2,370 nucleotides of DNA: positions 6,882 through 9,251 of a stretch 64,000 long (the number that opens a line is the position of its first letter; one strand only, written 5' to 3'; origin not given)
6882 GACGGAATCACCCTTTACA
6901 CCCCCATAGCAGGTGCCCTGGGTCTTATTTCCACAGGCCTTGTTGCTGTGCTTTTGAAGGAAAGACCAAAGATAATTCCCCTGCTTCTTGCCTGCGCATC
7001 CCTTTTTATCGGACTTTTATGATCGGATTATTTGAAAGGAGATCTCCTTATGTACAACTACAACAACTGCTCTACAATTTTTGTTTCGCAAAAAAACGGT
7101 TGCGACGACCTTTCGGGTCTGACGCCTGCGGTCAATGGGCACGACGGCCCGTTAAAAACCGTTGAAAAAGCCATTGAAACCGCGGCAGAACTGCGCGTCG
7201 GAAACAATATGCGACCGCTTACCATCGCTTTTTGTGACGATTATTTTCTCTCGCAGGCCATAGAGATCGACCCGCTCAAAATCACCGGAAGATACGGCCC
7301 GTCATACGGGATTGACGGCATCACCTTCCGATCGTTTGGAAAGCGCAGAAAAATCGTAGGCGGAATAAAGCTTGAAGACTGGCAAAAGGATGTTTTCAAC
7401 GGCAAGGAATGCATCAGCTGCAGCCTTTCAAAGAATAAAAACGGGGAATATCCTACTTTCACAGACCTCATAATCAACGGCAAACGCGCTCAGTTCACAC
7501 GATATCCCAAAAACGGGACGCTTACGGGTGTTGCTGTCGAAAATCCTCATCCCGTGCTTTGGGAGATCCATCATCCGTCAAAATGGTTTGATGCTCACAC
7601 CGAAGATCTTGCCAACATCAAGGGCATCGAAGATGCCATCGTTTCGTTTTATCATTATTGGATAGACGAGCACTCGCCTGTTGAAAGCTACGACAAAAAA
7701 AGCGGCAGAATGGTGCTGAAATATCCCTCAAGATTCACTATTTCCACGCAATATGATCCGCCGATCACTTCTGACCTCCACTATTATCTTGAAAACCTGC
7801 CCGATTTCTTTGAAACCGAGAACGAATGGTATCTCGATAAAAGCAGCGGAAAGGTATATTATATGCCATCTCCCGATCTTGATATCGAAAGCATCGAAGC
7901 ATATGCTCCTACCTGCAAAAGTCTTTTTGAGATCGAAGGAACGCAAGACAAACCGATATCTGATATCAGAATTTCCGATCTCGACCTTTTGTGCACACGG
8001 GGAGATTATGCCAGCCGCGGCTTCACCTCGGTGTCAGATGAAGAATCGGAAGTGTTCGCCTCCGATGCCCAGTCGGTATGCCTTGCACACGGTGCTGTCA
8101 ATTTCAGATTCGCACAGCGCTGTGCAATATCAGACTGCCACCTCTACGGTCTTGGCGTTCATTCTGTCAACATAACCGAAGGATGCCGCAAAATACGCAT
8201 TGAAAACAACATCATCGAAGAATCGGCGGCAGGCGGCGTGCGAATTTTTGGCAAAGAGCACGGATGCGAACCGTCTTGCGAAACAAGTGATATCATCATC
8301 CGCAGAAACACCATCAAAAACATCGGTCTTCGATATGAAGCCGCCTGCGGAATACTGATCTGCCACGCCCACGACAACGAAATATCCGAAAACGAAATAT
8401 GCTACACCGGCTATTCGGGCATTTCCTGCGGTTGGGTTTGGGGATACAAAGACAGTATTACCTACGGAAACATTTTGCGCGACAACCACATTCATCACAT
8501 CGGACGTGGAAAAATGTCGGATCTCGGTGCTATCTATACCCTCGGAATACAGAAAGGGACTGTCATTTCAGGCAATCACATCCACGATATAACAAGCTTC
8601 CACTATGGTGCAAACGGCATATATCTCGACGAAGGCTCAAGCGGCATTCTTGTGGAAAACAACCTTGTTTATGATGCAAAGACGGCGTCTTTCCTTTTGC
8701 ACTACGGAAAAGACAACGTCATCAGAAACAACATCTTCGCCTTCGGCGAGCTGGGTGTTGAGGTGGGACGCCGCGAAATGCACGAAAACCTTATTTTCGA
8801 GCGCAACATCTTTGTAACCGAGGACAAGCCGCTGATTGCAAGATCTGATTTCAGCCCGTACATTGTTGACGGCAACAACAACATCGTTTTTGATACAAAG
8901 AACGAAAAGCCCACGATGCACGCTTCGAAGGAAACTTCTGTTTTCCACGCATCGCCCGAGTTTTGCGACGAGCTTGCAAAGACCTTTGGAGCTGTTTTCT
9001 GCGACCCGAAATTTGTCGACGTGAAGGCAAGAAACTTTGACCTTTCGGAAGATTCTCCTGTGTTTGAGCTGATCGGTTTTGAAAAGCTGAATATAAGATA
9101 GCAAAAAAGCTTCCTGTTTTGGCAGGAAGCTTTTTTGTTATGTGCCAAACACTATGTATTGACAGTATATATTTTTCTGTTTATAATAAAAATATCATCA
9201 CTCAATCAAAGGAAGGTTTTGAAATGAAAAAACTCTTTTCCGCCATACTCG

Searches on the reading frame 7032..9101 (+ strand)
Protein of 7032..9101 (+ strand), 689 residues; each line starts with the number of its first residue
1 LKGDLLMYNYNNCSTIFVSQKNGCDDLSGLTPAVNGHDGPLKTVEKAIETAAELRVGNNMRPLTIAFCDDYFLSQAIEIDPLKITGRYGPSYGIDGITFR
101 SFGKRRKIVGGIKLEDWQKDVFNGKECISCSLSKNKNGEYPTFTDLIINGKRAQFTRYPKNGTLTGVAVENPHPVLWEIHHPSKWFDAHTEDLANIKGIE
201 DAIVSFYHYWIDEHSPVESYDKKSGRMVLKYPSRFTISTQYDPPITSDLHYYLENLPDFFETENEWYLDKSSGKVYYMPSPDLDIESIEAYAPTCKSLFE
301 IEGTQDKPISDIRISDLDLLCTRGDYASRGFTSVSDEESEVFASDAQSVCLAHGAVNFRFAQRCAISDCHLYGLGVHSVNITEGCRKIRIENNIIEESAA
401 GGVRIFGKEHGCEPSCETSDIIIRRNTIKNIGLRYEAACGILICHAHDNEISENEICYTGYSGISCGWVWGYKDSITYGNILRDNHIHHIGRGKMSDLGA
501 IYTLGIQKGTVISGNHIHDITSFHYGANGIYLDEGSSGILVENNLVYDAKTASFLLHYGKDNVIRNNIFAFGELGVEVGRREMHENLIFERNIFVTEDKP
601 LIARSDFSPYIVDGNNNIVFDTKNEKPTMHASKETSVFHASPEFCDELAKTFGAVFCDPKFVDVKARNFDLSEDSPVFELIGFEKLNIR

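Call 89: search_protein_families(library=pfam, proteins=[window:7032-9101:+], max_evalue=0.0001)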
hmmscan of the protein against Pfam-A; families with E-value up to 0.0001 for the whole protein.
window:7032-9101:+ (689 aa): 2 families
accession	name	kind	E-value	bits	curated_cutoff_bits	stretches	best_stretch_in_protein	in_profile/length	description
PF13229.12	Beta_helix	-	2e-17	63.7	25.9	2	481-598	35-138/158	Right handed beta helix region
PF05048.19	NosD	-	2.6e-10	40.6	23.6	1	353-519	60-209/212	Periplasmic copper-binding protein (NosD)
